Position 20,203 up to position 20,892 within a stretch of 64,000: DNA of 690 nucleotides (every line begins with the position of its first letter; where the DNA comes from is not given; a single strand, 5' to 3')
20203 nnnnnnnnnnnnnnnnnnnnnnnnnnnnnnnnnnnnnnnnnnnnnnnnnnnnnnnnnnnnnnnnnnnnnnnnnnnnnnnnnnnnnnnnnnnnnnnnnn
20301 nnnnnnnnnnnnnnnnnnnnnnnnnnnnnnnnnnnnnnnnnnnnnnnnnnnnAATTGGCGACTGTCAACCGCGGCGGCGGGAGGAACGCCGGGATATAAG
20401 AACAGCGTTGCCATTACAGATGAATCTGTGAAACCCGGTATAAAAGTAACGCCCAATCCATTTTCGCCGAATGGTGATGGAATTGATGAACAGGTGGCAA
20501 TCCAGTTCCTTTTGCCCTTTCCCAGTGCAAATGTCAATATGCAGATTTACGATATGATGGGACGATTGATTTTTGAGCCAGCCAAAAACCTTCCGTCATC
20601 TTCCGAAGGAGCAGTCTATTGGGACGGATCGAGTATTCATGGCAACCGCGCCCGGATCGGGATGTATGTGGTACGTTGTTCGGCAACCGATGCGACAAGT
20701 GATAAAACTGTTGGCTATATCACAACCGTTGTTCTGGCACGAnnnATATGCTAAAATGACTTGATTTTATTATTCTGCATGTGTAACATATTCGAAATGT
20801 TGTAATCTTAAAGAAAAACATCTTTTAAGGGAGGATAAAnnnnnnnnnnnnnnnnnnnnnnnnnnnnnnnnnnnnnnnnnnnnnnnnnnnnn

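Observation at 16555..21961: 1.4k-aa lamin-tail-domain x5 surface protein with T9SS-like CTD, co-transcribed with a putative OM partner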

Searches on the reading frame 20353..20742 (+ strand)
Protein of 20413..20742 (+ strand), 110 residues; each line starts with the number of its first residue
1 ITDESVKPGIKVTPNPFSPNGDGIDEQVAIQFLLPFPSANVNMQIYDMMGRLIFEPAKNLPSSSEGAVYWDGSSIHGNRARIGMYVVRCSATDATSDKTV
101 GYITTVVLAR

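Call 58: search_solved_structures(query=window:20413-20742:+, max_evalue=10, show_alignments=2)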
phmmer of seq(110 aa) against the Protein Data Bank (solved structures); distinct sequences matched with E-value up to 10: 3.
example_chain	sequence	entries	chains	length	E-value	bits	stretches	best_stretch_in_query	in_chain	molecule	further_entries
3c12_A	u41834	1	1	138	0.0002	24.6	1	34-99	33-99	Flagellar protein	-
6za2_A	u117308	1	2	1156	0.019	18.2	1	35-92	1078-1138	Por secretion system protein porU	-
3osv_A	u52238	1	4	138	0.069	16.4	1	32-102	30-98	Flagellar basal-body rod modification protein FlgD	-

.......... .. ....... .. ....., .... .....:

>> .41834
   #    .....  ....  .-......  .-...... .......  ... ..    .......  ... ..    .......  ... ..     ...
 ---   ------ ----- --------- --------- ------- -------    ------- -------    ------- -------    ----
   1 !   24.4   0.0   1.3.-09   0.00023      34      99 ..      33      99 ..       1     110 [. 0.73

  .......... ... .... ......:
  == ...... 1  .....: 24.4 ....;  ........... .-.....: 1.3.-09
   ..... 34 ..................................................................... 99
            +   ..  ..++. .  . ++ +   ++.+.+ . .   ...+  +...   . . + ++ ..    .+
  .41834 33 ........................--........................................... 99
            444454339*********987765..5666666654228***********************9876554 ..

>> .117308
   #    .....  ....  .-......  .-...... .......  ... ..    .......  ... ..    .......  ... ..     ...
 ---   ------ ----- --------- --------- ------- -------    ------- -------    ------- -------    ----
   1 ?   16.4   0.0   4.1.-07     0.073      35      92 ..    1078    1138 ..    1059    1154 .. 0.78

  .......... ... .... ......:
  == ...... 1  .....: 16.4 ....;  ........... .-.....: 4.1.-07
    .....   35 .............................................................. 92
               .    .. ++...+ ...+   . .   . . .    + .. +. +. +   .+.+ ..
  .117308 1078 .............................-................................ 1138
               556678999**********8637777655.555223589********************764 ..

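Call 68: find_related_loci(query=A3, collection=metagenome_contigs, flank=6000)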
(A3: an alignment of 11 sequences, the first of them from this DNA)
Query A3 (130 aa) in metagenome_contigs; peptide patterns used: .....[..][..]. (x = any residue, [..] = any of these).
600 stretches matched a pattern (row limit reached: there are more); 529 encode a relative of the query (tblastn E <= 1e-3); the best 80 are kept; 80 distinct loci.
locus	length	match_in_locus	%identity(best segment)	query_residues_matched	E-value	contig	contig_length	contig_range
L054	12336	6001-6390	75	1-130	2e-66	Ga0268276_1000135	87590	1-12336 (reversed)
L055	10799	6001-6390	75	1-130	1e-64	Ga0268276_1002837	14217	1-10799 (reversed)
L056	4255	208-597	75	1-130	6e-64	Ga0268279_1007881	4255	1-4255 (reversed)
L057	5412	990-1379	63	1-130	7e-56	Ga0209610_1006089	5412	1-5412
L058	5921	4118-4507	58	1-130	4e-52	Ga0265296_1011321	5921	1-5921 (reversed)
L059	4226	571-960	40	1-130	1e-31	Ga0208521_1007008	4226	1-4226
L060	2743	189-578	39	1-130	8e-31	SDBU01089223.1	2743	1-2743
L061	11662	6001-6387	40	2-130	1e-30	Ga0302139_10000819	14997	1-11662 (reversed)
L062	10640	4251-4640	39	1-130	6e-30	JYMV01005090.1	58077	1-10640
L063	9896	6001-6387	41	2-130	5e-30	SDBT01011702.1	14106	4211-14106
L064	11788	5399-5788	39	1-130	4e-30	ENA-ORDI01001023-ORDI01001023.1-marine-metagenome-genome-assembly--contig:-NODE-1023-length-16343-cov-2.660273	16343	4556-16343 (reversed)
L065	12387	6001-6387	44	2-130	2e-29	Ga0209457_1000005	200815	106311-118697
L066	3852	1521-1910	43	1-130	2e-29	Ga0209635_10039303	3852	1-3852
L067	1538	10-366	43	12-130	2e-29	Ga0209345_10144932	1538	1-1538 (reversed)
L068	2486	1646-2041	42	1-130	1e-28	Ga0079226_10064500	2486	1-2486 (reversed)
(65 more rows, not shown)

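Call 81: predict_structure(alignment_id=A3)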
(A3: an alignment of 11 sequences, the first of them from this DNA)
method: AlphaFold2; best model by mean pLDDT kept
length: 130 residues; sequences in the alignment: 11
mean_pLDDT: 78.7   pTM: 0.69
mean pLDDT of the five models: 78.7, 74.1, 72.8, 71.9, 70.7
residues with pLDDT >= 90: 48; 70-90: 51; 50-70: 7; < 50: 24
segments of 3 or more residues with pLDDT < 50: 1-7, 9-25
pLDDT, mean of each block of 10 residues (from residue 1): 40 44 63 86 76 87 94 91 87 87 93 87 90
secondary structure, 60 per line:
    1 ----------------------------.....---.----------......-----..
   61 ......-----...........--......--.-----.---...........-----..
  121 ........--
elements in order: E29-33 E48-53 E59-66 E72-82 E85-90 E103-113 E119-128

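Call 83: fold_search(model_id=the predicted structure, library=pdb)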
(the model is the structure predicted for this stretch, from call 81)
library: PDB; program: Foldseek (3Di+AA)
matches with E <= 10: 1390; with E <= 0.001: 7
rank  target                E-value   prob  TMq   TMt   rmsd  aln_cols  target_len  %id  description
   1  5m11                  3.1e-05  1.00  0.45  0.10   4.1       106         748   24  Structural and functional probing of PorZ, an essential bacterial surface component of the type-IX secretion system of h (released 2016-11-09)
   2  1xf1_A                1.7e-04  1.00  0.60  0.10   3.0       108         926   19  Structure of C5a peptidase- a key virulence factor from Streptococcus (released 2005-11-22)
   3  7bj3                  2.5e-04  1.00  0.62  0.10   2.4       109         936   19  ScpA from Streptococcus pyogenes, S512A active site mutant (released 2021-05-12)
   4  7yzx_A                3.9e-04  1.00  0.61  0.10   2.5       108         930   19  ScpA from Streptococcus pyogenes, D783A mutant. (released 2022-08-31)
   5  5xxz_A                4.3e-04  1.00  0.61  0.07   2.6       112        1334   14  Crystal structure of a serine protease from Streptococcus species (released 2018-08-08)
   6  3eif                  4.8e-04  1.00  0.61  0.10   2.5       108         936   19  1.9 angstrom crystal structure of the active form of the C5a peptidase from Streptococcus pyogenes (ScpA) (released 2009-02-24)
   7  8bty_A                7.0e-04  1.00  0.61  0.10   2.5       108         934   19  Structure of the active form of ScpB, the C5a-peptidase from Streptococcus agalactiae. (released 2023-11-15)
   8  3osv_C                1.2e-03  1.00  0.48  0.48   5.8       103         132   21  The crytsal structure of FLGD from P. Aeruginosa (released 2011-05-04)
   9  3osv_B                1.3e-03  1.00  0.51  0.51   4.9       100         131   21  The crytsal structure of FLGD from P. Aeruginosa (released 2011-05-04)
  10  6vjb                  1.5e-03  1.00  0.61  0.07   2.6       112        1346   14  Crystal structure of a catalytically inactive CXC Chemokine-degrading protease SpyCEP from Streptococcus pyogenes (released 2020-04-15)
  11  8glk_D                1.9e-03  1.00  0.36  0.57   4.8       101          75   23  The Type 9 Secretion System dGldL peak II, NucA substrate bound complex (released 2024-01-31)
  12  5xxz_B                2.5e-03  1.00  0.60  0.07   2.7       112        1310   15  Crystal structure of a serine protease from Streptococcus species (released 2018-08-08)
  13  3osv_D                2.5e-03  1.00  0.51  0.51   3.2        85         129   24  The crytsal structure of FLGD from P. Aeruginosa (released 2011-05-04)
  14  3osv_A                2.5e-03  1.00  0.48  0.47   5.4       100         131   21  The crytsal structure of FLGD from P. Aeruginosa (released 2011-05-04)
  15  6za2_A                2.8e-03  1.00  0.56  0.08   3.3       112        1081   20  Crystal structure of dimeric latent PorU from Porphyromonas gingivalis (released 2021-09-29)
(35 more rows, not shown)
